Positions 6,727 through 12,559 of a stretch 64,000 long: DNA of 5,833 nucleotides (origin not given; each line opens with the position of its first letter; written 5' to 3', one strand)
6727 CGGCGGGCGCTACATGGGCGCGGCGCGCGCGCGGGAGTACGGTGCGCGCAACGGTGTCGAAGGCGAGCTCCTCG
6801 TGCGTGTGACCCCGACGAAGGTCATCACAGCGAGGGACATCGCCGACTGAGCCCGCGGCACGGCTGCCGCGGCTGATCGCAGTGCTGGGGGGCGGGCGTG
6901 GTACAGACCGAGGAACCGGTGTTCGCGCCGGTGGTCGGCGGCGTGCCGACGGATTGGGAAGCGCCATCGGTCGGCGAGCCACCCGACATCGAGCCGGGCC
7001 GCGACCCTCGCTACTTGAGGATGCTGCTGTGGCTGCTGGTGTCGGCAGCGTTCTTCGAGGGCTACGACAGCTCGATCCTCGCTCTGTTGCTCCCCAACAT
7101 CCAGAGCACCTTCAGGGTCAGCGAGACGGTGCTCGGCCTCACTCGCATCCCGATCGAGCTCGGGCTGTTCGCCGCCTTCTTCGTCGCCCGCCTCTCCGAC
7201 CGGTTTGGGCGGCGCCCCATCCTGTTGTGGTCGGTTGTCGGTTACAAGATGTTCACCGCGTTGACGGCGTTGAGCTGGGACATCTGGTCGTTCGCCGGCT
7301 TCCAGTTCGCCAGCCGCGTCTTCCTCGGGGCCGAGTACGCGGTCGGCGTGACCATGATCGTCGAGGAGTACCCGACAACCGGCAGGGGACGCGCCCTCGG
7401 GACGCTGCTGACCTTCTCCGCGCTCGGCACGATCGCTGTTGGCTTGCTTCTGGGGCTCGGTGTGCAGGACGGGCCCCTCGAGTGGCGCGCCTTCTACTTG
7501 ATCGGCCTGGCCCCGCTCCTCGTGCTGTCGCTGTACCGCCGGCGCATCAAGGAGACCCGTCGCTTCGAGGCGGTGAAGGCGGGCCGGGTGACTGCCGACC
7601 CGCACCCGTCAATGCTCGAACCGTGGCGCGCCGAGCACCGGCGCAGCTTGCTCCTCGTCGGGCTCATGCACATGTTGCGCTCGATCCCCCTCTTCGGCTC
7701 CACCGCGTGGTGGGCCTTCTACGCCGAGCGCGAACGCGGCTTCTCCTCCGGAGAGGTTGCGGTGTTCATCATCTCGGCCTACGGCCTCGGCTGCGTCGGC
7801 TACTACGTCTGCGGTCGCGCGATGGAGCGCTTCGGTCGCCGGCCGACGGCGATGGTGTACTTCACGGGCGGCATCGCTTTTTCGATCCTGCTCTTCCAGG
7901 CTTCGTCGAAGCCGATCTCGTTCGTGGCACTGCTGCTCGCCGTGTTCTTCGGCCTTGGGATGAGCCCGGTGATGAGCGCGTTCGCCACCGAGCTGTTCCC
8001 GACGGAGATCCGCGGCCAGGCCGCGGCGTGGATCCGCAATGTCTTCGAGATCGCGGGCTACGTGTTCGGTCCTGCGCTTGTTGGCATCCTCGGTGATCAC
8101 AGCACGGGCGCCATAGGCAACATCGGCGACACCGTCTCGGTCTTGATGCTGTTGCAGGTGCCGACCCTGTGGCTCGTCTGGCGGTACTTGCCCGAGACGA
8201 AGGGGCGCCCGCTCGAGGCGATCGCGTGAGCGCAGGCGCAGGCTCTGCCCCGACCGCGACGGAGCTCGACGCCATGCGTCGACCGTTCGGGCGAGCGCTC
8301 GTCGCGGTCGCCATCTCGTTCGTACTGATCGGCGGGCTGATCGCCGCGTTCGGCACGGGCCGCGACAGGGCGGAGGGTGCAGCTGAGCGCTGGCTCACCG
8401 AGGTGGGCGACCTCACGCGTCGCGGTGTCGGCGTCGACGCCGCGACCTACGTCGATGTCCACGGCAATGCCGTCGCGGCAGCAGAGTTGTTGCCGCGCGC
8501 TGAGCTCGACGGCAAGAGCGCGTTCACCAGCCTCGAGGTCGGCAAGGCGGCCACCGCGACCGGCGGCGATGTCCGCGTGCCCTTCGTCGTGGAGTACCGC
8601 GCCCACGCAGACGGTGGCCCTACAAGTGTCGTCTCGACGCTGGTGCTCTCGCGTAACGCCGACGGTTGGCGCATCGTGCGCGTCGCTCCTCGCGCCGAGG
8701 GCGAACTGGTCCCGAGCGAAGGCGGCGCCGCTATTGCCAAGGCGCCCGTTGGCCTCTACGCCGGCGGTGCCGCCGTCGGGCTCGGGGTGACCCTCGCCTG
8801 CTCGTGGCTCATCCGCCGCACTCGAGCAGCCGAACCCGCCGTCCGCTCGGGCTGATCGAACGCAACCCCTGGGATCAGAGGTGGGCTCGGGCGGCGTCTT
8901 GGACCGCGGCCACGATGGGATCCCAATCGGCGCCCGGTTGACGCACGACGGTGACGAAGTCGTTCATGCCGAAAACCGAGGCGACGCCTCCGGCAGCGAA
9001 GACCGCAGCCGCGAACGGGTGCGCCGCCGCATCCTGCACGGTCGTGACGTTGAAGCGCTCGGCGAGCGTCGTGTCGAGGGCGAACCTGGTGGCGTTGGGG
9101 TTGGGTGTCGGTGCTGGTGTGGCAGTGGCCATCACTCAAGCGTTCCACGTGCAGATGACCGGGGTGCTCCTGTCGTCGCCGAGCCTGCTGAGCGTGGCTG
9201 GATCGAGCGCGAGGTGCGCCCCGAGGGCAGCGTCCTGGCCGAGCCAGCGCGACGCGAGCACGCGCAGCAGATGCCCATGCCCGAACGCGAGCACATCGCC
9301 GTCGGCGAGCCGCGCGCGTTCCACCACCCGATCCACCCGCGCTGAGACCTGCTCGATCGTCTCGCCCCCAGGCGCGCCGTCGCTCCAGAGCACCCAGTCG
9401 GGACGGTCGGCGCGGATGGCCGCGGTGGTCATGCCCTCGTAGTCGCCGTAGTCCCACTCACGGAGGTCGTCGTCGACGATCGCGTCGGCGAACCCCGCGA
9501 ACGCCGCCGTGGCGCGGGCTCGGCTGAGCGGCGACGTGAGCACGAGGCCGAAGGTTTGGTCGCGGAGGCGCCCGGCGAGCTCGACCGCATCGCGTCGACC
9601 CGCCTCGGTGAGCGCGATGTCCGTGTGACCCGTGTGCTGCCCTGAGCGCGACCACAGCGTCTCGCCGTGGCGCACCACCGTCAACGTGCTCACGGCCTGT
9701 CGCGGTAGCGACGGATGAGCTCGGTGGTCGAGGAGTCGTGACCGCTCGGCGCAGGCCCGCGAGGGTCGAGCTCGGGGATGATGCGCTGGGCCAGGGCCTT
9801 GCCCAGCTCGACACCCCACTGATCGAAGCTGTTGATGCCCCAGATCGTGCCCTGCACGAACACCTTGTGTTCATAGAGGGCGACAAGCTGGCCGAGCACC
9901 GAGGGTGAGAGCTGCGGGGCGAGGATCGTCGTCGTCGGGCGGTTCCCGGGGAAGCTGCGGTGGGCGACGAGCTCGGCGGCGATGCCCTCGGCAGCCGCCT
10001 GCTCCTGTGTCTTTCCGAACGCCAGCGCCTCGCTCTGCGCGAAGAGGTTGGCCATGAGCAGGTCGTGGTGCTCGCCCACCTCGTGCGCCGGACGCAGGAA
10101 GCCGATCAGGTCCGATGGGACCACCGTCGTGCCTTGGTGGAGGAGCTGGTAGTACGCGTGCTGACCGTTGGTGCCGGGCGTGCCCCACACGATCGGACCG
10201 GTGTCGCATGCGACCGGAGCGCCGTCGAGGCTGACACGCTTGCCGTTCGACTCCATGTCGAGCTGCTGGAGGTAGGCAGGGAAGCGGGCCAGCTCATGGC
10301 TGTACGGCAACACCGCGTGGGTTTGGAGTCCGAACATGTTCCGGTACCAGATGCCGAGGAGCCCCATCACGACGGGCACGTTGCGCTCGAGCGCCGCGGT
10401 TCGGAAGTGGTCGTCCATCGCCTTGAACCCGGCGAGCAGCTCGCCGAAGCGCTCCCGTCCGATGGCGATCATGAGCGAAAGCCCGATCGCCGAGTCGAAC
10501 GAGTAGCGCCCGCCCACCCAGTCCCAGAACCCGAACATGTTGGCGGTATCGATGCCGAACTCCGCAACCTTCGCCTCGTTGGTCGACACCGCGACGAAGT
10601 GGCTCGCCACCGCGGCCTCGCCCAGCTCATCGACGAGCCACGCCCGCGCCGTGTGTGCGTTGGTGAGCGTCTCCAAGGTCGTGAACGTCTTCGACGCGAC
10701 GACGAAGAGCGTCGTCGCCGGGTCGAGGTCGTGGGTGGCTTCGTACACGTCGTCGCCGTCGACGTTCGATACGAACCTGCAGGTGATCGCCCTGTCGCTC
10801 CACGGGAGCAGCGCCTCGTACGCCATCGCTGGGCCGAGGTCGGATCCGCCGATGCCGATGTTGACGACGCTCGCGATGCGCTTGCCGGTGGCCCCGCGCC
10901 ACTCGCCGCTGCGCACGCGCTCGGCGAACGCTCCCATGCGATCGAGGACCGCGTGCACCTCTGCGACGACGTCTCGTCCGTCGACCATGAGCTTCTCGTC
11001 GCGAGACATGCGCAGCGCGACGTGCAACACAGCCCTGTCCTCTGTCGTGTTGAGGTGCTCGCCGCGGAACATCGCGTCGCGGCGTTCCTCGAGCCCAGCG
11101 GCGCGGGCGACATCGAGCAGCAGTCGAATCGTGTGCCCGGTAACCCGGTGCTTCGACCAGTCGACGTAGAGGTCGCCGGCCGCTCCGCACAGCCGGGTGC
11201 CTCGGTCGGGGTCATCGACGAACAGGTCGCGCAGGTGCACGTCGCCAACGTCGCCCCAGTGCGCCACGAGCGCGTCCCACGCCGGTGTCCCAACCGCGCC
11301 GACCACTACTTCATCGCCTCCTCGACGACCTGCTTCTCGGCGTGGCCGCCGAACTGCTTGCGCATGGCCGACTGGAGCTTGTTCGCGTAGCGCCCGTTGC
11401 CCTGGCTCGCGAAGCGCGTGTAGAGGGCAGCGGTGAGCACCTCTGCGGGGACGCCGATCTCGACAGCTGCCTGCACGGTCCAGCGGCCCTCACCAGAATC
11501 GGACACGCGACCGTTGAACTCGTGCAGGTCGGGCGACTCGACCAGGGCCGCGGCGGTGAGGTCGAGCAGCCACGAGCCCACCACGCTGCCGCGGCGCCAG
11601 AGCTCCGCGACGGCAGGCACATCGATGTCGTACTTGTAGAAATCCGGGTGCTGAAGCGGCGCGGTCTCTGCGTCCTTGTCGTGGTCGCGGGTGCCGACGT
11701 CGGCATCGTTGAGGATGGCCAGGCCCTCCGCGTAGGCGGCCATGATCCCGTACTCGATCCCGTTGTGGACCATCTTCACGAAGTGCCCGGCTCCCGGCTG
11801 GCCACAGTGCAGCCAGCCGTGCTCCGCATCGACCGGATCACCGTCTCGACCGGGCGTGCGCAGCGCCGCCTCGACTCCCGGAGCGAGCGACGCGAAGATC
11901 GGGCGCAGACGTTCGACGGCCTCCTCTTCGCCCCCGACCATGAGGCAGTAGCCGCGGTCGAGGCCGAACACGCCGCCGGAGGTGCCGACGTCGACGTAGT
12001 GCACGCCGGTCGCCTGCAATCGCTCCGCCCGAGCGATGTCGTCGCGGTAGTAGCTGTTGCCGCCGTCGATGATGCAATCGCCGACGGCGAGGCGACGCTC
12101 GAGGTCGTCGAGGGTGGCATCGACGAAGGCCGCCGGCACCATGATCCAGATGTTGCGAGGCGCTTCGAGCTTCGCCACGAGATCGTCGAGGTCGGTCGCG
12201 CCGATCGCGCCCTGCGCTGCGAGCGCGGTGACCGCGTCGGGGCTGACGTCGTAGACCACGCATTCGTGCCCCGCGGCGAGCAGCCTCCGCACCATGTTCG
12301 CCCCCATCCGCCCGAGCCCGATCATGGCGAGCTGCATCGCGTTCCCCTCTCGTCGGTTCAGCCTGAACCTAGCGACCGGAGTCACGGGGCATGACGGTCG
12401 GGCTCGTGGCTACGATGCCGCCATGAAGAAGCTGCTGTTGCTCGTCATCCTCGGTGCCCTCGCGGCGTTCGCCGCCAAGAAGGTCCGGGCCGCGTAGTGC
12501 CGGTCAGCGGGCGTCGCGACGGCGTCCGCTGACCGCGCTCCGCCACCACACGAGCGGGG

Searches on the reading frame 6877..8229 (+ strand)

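Call 84: search_protein_families(library=pfam, proteins=[window:6877-8229:+], max_evalue=0.0001)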
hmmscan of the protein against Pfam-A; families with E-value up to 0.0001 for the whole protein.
window:6877-8229:+ (450 aa): 2 families
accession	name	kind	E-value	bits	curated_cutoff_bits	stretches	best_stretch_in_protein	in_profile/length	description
PF07690.21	MFS_1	-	1.1e-43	150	33.4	2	55-398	2-346/347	Major Facilitator Superfamily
PF00083.30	Sugar_tr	-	7.3e-18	65.1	22.3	2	298-449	293-448/452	Sugar (and other) transporter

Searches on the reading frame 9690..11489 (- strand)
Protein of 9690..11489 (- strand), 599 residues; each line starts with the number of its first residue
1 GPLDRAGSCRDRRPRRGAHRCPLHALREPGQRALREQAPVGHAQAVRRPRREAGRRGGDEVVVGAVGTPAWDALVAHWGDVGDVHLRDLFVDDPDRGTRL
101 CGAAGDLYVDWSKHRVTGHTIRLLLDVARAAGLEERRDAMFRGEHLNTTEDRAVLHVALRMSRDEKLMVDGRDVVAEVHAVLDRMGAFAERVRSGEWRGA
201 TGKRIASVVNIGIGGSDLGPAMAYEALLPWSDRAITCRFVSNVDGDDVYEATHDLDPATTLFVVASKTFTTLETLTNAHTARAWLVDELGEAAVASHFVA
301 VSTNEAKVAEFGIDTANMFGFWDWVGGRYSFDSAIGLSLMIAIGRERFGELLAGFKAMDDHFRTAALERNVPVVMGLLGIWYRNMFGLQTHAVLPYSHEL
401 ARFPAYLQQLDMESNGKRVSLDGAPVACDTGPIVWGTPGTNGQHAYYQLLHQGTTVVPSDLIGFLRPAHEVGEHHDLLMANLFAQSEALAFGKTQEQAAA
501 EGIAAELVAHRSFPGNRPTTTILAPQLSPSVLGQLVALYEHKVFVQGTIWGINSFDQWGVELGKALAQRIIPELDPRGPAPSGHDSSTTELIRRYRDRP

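Call 84: search_protein_families(library=pfam, proteins=[window:9690-11489:-], max_evalue=0.0001)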
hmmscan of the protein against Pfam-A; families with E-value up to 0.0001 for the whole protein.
window:9690-11489:- (599 aa): 1 family
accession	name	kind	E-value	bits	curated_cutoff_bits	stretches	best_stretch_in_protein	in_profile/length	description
PF00342.24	PGI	-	3.1e-210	699.3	22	1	110-592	1-486/486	Phosphoglucose isomerase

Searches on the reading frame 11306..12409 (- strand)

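Call 84: search_protein_families(library=pfam, proteins=[window:11306-12409:-], max_evalue=0.0001)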
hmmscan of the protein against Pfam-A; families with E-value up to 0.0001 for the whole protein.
window:11306-12409:- (367 aa): 3 families
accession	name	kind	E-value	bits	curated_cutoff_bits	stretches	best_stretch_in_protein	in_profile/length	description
PF03446.21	NAD_binding_2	-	5.6e-38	130.9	21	1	27-177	2-154/161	NAD binding domain of 6-phosphogluconate dehydrogenase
PF00393.24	6PGD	-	2.9e-20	73.3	27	2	208-235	1-28/290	6-phosphogluconate dehydrogenase, C-terminal domain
PF03807.23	F420_oxidored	-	6.8e-07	30.2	21.6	1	27-115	2-90/94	NADP oxidoreductase coenzyme F420-dependent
